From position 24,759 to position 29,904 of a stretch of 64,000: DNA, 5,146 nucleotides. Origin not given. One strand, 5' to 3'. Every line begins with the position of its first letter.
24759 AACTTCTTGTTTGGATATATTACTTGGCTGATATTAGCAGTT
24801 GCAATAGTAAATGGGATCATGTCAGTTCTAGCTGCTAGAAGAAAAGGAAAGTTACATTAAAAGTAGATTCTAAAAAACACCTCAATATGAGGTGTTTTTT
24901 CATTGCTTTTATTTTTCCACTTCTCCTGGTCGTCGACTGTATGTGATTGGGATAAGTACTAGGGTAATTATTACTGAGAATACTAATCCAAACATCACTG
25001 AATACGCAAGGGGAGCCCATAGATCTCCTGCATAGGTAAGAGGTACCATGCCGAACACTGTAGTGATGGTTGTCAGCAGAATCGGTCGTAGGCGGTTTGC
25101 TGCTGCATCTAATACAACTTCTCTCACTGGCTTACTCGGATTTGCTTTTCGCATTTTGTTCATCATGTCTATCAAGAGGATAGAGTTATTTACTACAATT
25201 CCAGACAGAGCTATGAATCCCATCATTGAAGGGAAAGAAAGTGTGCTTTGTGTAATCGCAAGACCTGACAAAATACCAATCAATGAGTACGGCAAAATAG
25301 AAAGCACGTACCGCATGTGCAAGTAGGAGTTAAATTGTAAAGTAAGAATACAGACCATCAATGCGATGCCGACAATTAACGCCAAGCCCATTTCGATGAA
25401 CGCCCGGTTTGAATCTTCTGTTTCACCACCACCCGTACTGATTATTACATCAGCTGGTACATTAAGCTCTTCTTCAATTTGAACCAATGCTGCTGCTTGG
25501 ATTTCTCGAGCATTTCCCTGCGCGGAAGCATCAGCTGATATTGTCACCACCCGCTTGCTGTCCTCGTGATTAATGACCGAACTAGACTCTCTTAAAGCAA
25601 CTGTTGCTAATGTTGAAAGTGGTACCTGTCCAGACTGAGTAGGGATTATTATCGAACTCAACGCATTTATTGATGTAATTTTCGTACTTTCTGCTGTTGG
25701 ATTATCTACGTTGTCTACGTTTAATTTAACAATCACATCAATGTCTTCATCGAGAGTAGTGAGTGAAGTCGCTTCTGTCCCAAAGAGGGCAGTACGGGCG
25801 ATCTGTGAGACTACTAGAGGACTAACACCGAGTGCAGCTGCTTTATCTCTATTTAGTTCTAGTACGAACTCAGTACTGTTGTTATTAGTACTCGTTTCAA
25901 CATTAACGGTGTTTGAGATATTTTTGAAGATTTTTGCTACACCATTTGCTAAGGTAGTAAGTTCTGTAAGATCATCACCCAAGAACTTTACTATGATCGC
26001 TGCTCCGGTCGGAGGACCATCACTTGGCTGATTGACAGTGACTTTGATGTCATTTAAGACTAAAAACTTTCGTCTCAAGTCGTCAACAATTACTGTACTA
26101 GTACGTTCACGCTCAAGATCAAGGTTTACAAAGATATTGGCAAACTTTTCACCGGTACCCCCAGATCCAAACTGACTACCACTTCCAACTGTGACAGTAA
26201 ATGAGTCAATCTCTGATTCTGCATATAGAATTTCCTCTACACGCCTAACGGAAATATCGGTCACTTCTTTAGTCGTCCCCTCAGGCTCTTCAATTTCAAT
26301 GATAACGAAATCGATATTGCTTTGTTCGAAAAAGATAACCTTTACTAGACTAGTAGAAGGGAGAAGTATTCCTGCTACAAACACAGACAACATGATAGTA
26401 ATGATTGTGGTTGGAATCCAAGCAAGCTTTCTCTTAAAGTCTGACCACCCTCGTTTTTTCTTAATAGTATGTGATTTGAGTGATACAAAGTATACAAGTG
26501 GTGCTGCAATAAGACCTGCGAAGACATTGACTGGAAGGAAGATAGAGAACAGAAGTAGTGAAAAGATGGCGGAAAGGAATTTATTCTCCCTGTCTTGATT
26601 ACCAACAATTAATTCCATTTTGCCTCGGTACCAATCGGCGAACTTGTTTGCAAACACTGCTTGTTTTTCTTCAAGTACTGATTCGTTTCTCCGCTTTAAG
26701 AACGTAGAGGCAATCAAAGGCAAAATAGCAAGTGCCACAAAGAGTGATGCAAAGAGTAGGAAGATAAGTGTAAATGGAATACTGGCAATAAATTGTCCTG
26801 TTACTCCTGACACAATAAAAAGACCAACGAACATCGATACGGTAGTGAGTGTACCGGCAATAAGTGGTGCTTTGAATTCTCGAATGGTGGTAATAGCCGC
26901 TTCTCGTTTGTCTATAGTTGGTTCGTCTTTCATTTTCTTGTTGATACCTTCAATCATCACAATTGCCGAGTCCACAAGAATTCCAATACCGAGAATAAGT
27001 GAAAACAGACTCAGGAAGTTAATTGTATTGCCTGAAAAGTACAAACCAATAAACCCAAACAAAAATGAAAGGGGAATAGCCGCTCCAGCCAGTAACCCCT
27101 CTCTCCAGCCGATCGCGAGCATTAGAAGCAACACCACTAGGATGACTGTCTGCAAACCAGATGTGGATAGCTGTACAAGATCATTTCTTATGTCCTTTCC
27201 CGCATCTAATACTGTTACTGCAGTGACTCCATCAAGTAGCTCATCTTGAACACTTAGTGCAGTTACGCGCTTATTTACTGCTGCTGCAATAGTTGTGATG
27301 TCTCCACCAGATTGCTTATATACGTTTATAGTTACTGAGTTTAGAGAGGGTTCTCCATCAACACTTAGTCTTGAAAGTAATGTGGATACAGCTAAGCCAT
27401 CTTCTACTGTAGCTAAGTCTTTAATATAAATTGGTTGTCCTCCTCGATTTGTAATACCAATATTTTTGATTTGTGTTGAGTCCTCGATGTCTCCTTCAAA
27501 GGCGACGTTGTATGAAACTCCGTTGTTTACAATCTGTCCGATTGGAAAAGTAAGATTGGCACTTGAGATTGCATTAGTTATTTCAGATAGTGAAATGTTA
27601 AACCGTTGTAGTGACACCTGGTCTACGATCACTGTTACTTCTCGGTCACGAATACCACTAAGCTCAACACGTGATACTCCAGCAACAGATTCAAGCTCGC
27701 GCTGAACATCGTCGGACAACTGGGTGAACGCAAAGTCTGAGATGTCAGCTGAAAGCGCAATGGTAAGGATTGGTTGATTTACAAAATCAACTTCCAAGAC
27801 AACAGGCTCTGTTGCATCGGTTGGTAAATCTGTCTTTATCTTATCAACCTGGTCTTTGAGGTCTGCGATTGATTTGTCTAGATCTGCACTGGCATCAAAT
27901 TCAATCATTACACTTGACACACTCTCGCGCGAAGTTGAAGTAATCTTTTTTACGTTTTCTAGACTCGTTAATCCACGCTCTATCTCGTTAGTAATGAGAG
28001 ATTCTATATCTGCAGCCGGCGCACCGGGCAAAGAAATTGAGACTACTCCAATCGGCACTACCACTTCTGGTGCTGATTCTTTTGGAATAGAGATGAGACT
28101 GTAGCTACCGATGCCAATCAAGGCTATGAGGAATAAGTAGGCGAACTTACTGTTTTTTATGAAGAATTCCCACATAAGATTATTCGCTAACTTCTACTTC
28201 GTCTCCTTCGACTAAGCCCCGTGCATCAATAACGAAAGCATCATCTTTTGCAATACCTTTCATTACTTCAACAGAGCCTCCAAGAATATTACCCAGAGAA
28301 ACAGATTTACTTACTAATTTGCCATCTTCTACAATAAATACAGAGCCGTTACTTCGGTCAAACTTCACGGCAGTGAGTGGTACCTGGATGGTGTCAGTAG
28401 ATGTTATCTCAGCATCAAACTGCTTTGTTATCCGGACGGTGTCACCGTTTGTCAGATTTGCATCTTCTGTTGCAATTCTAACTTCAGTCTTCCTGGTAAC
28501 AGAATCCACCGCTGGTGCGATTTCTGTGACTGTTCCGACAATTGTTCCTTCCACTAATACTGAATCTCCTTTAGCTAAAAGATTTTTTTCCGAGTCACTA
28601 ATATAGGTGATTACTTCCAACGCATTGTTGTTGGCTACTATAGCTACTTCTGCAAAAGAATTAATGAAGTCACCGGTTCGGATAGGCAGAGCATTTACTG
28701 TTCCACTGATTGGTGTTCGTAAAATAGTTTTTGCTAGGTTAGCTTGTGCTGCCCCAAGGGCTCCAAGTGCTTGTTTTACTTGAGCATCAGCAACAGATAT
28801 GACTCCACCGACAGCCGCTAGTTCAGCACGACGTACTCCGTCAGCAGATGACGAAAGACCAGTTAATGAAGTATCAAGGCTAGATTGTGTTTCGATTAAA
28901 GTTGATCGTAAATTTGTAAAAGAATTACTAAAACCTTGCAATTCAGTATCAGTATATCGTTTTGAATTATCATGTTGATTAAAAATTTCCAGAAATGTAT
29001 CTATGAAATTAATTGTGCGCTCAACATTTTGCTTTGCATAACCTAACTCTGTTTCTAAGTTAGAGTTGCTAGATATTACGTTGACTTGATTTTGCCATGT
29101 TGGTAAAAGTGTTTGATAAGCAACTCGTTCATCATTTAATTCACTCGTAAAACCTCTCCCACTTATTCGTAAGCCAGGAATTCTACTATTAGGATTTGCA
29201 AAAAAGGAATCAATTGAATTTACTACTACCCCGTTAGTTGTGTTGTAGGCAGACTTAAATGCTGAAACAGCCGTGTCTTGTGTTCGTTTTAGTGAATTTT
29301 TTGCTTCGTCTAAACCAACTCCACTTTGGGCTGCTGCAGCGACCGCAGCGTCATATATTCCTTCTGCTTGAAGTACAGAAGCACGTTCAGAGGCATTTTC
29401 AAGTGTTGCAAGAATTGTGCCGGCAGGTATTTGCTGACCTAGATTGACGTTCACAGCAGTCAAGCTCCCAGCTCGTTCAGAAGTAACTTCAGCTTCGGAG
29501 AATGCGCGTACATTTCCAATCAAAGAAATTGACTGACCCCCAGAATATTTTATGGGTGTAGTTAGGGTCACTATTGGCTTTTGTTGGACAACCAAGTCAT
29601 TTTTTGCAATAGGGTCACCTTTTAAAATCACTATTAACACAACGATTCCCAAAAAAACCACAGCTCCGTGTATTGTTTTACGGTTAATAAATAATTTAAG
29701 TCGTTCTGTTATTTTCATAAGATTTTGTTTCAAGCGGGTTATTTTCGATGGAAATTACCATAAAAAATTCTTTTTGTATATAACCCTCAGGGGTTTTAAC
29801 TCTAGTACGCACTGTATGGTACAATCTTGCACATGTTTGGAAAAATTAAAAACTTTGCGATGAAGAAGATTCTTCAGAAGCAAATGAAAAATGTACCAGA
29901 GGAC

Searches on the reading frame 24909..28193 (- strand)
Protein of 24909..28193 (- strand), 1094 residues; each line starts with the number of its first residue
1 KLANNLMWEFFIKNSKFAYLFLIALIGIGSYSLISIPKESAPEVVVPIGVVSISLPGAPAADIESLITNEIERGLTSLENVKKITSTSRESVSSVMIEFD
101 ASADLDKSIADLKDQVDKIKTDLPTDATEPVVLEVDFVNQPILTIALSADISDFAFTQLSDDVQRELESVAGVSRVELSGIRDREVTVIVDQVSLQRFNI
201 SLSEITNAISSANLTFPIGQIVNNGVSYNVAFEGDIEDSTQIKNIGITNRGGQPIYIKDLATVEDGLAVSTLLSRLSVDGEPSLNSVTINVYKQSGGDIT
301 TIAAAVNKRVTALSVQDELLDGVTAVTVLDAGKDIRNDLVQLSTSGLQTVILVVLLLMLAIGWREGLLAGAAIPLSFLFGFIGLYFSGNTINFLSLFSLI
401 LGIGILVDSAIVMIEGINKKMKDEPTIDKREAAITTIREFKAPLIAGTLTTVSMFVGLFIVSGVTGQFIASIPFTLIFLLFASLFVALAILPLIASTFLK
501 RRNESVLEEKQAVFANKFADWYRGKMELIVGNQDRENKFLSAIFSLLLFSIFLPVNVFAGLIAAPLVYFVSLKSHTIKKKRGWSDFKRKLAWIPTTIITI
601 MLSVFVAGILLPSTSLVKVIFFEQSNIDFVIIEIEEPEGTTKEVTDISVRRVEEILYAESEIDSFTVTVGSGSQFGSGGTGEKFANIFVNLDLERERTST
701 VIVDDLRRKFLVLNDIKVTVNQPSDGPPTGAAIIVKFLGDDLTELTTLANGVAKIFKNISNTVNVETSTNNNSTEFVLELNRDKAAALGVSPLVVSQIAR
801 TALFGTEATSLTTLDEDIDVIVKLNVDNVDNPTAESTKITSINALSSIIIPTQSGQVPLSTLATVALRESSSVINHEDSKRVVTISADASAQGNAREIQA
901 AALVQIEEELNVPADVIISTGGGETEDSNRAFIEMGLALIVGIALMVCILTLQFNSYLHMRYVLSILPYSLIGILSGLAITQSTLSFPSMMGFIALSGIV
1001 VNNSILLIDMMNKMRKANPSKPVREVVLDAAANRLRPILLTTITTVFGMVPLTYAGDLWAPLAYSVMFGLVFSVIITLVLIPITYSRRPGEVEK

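Call 64: search_protein_families(library=pfam, proteins=[window:24909-28193:-], max_evalue=0.00001)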
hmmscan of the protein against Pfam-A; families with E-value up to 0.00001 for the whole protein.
window:24909-28193:- (1094 aa): 2 families
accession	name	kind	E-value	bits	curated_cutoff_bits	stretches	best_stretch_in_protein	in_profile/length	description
PF00873.25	ACR_tran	-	2.3e-166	555.8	28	2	7-555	1-546/1021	AcrB/AcrD/AcrF family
PF02355.23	SecD_SecF_C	-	3.5e-08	33.5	20.5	1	930-1077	28-175/189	Protein export membrane protein SecD/SecF, C-terminal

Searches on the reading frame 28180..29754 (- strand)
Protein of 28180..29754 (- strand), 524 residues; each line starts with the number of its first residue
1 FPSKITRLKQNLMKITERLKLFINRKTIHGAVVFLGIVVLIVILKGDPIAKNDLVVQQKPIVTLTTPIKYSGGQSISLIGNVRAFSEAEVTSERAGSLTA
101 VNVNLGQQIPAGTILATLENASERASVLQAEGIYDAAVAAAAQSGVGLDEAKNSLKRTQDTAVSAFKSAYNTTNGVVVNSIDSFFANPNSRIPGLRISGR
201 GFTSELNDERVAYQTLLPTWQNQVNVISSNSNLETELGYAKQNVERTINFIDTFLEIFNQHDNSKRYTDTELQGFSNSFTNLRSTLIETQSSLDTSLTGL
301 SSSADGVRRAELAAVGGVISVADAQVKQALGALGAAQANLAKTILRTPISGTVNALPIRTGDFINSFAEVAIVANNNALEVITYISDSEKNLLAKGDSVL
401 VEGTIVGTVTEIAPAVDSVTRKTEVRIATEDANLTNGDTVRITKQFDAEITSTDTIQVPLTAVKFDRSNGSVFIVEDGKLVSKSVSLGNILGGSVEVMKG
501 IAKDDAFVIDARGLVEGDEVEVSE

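Call 64: search_protein_families(library=pfam, proteins=[window:28180-29754:-], max_evalue=0.00001)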
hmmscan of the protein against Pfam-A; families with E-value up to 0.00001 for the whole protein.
window:28180-29754:- (524 aa): 2 families
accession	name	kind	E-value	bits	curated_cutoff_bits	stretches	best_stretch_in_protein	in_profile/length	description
PF13437.12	HlyD_3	-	2.1e-12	48.1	22.2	1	345-433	2-97/106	HlyD family secretion protein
PF16576.10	HlyD_D23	-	1.6e-09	37.9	30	1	335-432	101-204/214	Barrel-sandwich domain of CusB or HlyD membrane-fusion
